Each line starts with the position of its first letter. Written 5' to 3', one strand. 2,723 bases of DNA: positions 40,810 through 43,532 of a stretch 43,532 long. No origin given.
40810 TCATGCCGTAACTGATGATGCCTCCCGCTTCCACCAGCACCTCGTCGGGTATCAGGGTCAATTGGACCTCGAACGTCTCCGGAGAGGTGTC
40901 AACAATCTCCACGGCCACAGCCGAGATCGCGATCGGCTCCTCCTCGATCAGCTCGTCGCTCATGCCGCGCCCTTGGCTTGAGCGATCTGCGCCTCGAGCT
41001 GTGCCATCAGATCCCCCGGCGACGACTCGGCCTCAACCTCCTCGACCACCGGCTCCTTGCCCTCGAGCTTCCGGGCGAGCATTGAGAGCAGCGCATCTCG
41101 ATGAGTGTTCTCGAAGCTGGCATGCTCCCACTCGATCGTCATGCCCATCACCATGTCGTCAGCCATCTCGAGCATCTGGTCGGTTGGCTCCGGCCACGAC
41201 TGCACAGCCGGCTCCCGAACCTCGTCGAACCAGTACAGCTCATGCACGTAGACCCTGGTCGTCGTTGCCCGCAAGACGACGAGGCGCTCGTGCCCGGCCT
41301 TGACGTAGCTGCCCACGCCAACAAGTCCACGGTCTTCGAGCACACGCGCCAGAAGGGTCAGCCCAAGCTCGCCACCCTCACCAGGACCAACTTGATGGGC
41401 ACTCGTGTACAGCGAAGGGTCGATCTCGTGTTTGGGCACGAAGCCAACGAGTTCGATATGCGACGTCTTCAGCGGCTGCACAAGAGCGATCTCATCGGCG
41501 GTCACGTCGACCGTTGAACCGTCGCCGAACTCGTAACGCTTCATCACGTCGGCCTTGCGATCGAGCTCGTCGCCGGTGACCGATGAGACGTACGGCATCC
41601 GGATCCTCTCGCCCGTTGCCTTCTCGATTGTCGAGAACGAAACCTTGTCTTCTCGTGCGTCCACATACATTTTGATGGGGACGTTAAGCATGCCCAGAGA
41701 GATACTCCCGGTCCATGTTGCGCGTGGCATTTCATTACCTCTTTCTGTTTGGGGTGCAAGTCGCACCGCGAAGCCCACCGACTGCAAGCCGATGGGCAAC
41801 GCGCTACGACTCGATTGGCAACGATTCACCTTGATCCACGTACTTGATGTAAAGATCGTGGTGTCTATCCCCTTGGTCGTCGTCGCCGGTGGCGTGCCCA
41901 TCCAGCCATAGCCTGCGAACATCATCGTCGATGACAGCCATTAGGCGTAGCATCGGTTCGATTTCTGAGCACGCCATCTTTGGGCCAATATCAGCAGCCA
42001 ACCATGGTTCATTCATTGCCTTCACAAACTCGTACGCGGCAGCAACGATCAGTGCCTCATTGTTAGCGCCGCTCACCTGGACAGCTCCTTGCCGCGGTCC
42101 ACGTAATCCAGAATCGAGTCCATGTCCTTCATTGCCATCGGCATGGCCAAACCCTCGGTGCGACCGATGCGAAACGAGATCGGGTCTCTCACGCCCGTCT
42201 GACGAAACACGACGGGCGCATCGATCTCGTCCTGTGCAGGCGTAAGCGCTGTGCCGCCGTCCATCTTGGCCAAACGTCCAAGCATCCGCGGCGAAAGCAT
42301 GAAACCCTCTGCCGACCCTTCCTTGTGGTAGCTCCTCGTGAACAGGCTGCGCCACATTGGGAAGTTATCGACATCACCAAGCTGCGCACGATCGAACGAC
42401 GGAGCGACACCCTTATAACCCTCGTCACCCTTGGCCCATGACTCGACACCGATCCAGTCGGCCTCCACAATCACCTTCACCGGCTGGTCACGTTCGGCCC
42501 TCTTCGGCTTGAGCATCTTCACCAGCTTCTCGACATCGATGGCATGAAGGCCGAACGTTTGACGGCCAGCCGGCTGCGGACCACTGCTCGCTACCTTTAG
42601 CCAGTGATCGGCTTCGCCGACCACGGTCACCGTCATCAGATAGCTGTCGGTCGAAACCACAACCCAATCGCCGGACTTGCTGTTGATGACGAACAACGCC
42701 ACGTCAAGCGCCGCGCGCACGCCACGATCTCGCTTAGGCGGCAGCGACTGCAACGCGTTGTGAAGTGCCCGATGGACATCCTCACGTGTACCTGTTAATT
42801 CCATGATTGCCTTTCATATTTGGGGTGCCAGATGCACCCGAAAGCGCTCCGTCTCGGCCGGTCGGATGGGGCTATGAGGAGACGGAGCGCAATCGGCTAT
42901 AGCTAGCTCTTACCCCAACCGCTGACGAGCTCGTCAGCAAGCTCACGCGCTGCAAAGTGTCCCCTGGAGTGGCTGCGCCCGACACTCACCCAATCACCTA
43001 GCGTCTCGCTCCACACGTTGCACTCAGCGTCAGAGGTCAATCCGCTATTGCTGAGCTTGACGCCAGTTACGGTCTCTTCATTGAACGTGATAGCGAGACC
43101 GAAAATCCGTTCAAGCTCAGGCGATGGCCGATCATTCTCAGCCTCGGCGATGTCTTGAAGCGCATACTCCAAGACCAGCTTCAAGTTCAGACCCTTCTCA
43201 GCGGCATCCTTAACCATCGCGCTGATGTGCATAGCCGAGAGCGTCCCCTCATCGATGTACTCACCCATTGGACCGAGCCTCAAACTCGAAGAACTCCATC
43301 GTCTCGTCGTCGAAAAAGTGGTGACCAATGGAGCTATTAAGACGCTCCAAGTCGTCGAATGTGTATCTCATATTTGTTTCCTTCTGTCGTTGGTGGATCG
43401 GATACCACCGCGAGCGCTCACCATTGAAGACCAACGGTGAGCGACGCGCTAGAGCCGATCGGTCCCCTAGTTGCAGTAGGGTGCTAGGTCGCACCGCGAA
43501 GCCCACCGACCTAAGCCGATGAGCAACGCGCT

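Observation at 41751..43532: Family of conserved intercistronic RNA modules whose base pairing works only on the minus strand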

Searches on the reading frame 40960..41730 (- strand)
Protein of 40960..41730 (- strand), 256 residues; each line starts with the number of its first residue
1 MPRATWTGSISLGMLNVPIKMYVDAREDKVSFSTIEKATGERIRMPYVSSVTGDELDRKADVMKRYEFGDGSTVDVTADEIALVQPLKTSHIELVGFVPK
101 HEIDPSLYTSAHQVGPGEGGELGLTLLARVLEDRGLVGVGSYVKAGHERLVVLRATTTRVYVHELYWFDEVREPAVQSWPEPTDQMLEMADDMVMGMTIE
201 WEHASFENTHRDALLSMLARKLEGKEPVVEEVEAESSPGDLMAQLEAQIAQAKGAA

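Call 13: search_protein_families(library=pfam, proteins=[window:40960-41730:-], max_evalue=0.01)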
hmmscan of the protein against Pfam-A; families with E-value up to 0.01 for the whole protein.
window:40960-41730:- (256 aa): 1 family
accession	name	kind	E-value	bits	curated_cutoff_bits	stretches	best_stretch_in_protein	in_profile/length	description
PF02735.22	Ku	-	1.3e-27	97.3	25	1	12-189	2-190/190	Ku70/Ku80 beta-barrel domain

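Call 14: search_protein_families(library=phrogs, proteins=[window:40960-41730:-], max_evalue=0.01)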
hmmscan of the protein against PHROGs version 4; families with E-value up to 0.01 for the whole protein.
window:40960-41730:- (256 aa): 1 family
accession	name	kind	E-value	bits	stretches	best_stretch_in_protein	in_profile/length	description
phrog_4873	-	DNA, RNA and nucleotide metabolism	7.9e-39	134.8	1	3-253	2-260/299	Ku-like DNA end binding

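Call 25: find_related_loci(query=window:40960-41730:-, collection=viral_contigs, flank=6000)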
Query window:40960-41730:- (256 aa) in viral_contigs; peptide patterns used: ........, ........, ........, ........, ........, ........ (x = any residue, [..] = any of these).
11 stretches matched a pattern, but none encodes a relative of the query by tblastn (E <= 1e-3).

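Call 27: find_homologous_proteins(query=window:40960-41730:-, max_evalue=1e-10)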
Query window:40960-41730:- (256 aa): 10 proteins with E <= 1e-10 among 1380 candidates.
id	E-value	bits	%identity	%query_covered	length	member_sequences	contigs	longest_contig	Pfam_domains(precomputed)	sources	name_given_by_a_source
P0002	1.9e-164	563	100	100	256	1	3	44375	PF02735.23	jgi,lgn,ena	-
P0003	2.2e-84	301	59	99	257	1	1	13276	PF02735.23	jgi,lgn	-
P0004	1.1e-33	135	34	99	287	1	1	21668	PF02735.23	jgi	jgi:DNA end-binding protein Ku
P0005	7.7e-29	119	33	100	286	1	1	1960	PF02735.23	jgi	jgi:DNA end-binding protein Ku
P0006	1.8e-27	115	31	97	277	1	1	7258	PF02735.23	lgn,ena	-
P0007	6.2e-27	113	29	99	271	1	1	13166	PF02735.23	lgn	-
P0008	1.0e-24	106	31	100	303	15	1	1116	PF02735.23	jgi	jgi:DNA end-binding protein Ku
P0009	2.4e-21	95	29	99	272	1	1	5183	PF02735.23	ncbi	-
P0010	1.3e-20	92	29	98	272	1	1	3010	PF02735.23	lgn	-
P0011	7.2e-18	83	27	88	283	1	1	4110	PF02735.23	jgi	jgi:DNA end-binding protein Ku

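Call 28: find_encoding_contigs(protein=P0003, flank=10000, max_places=5)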
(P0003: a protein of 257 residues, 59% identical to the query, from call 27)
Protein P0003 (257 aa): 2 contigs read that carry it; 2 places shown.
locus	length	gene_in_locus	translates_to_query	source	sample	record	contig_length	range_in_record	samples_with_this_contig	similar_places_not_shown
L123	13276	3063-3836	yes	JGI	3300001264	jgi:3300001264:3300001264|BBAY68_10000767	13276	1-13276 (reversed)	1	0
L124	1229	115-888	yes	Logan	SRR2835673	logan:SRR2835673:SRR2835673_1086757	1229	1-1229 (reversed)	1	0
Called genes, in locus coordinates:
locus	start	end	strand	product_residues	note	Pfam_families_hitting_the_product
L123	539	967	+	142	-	-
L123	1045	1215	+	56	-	-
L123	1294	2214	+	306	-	PF06067:DUF932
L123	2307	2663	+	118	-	-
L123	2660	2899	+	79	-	-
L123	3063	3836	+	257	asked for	PF02735:Ku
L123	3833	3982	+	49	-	-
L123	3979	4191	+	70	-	-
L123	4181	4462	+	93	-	PF03118:RNA_pol_A_CTD (weak)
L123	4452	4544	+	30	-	-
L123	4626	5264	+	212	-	-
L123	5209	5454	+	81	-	-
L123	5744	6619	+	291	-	PF12705:PDDEXK_1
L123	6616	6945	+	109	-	-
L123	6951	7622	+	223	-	-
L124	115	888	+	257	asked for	PF02735:Ku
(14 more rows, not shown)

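Call 29: find_encoding_contigs(protein=P0004, flank=8000, max_places=3)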
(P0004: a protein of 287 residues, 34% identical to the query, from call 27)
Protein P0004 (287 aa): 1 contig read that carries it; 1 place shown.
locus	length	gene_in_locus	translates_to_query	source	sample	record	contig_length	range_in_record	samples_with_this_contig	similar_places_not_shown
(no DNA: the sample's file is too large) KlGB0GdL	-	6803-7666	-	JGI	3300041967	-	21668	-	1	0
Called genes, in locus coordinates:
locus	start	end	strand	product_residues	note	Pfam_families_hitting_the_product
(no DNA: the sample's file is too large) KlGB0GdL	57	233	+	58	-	-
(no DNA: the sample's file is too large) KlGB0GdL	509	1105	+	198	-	-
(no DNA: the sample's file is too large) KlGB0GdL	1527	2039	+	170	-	PF13302:Acetyltransf_3 (weak), PF00583:Acetyltransf_1, PF13673:Acetyltransf_10, PF13508:Acetyltransf_7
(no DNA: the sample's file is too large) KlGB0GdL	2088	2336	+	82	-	-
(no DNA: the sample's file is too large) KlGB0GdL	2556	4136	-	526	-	-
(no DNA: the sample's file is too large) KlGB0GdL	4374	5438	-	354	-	PF00578:AhpC-TSA, PF08534:Redoxin, PF00085:Thioredoxin, PF13098:Thioredoxin_2 (weak), PF13905:Thioredoxin_8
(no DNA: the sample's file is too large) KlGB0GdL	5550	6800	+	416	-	PF00375:SDF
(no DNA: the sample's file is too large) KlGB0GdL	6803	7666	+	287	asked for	PF02735:Ku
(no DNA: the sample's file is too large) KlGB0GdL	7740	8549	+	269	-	-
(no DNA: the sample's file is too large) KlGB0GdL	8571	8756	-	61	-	-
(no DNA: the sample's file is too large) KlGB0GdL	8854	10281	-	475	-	PF10102:DUF2341, PF13385:Laminin_G_3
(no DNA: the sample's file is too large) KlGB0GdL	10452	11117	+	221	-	-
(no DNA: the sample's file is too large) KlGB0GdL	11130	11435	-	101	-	-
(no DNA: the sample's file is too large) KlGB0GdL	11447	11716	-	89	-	PF12732:YtxH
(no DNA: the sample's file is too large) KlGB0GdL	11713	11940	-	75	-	-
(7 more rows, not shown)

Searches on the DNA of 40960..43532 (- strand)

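Call 36: search_rna_families(source=L123, start=900, end=3100, threshold=evalue, max_evalue=10, show_alignments=3)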
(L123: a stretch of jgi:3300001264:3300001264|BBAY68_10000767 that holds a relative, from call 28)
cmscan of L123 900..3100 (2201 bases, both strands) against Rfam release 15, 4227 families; matches with E-value up to 10: 4.
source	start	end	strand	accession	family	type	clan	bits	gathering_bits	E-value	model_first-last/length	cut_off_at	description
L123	2216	2250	+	RF01684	mascRNA-menRNA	Gene;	-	19.1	42.5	1.2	1-56/56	no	MALAT1-associated small cytoplasmic RNA/MEN beta RNA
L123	978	994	+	RF01851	cyano_tmRNA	Gene;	CL00001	14.8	70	0.29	62-78/288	no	Cyanobacteria transfer-messenger RNA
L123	2383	2463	-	RF02936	Chloroflexus-1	Gene; sRNA;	-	14.6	181.5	1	1-171/171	no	Chloroflexus-1 RNA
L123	1226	1242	+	RF01851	cyano_tmRNA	Gene;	CL00001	12.1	70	1.9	62-78/288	no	Cyanobacteria transfer-messenger RNA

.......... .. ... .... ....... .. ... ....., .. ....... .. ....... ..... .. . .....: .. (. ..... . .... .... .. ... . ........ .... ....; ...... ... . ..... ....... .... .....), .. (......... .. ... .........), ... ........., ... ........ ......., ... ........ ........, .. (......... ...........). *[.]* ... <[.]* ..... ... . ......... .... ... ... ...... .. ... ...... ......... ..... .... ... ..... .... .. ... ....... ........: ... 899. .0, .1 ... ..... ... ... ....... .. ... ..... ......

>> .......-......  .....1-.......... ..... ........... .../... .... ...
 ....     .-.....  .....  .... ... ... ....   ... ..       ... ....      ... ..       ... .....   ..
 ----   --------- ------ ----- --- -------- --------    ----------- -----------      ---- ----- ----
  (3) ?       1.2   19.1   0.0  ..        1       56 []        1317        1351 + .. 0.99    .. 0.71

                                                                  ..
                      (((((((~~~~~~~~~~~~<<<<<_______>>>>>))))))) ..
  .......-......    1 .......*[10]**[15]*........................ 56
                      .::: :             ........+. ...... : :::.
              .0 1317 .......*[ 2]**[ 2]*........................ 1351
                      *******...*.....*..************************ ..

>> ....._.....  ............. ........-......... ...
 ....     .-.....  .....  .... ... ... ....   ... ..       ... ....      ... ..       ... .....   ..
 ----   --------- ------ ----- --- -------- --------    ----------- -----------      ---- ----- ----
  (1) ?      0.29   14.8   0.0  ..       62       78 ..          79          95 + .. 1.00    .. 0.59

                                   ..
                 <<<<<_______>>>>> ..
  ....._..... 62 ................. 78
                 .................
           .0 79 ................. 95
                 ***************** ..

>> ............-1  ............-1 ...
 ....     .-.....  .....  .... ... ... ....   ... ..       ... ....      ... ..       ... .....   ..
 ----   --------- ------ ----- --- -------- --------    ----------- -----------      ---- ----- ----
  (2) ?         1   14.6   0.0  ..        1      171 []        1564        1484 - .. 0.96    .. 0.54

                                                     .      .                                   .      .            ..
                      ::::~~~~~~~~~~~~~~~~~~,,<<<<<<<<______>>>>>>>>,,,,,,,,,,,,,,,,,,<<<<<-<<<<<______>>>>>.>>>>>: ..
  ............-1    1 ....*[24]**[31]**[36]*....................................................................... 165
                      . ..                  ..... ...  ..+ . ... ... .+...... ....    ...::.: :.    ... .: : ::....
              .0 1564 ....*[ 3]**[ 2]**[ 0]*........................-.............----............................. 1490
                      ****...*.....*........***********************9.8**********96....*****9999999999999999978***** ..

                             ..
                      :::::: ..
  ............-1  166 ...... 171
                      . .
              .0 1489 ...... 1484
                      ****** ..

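Call 37: search_rna_families(source=window, start=41700, end=43532, threshold=evalue, max_evalue=10, show_alignments=2)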
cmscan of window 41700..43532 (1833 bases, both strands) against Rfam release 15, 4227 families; matches with E-value up to 10: 9.
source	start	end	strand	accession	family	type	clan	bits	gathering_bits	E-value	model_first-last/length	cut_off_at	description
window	43415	43443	+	RF00381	Antizyme_FSE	Cis-reg; frameshift_element;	-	17.8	40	1.6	11-39/59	no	Antizyme RNA frameshifting stimulation element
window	41872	41944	+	RF03407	MIR531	Gene; miRNA;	-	17.7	70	6.2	1-69/69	no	MIR531 microRNA precursor family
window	41758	41812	-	RF00867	mir-BART5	Gene; miRNA;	-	17.3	70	9.6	1-89/89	no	mir-BART5 microRNA precursor family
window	42835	42945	-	RF01757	sbcD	Gene; sRNA;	-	16.9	40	1.9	1-155/155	no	sbcD RNA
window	42197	42297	+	RF02488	GlsR25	Gene; snRNA; snoRNA; HACA-box;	-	16.5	100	4.1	37-143/146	no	Small nucleolar RNA GlsR25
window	43055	43118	+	RF00774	mir-360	Gene; miRNA;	-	16.3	60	6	1-62/62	no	mir-360 microRNA precursor family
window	42640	42701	-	RF01630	ceN40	Gene; snRNA; snoRNA; CD-box;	-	14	35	4.7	1-123/123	no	Nematode snoRNA ceN40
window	42660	42731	+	RF02086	Yar_2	Gene; lncRNA;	-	13.9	50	6.6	1-74/74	no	Yellow-achaete intergenic RNA conserved region 2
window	42604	42631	+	RF02850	Ysr276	Gene; antisense;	-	10.1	100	5.9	12-43/195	no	Yersinia sRNA 276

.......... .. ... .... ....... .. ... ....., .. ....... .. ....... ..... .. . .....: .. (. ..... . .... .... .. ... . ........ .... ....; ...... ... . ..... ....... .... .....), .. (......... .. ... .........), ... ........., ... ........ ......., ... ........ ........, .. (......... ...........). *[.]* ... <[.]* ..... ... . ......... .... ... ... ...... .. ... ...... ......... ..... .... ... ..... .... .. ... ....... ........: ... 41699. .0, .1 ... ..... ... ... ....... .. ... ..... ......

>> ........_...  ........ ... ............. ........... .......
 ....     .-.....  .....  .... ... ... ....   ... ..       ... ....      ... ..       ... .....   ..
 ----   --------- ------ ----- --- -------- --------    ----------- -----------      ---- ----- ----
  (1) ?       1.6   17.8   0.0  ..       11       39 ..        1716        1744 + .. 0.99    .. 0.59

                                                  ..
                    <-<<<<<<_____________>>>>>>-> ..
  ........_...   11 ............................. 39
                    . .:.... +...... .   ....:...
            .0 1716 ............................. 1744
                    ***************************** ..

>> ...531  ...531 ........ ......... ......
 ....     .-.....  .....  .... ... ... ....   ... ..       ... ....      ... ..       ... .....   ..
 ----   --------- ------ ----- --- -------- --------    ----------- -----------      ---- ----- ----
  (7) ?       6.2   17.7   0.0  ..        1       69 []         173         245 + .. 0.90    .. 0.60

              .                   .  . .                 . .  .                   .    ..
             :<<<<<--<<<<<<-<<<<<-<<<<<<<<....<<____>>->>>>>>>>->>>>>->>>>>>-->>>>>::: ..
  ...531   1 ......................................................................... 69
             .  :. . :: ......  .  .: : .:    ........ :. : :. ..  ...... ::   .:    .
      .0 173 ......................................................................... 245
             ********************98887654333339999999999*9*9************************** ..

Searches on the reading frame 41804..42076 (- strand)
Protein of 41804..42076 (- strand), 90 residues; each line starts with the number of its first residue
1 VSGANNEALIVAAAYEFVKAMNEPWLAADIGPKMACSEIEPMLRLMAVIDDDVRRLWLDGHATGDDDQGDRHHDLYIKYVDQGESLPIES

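Call 13: search_protein_families(library=pfam, proteins=[window:41804-42076:-], max_evalue=0.01)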
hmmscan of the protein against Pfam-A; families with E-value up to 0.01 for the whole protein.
window:41804-42076:- (90 aa): 0 families

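Call 14: search_protein_families(library=phrogs, proteins=[window:41804-42076:-], max_evalue=0.01)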
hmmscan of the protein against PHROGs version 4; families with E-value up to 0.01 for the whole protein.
window:41804-42076:- (90 aa): 2 families
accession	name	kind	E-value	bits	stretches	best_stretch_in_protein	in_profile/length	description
phrog_1178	-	unknown function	1.8e-10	41.7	1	10-74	12-76/88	-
phrog_16954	-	unknown function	6.3e-05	23.8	1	16-75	79-139/186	-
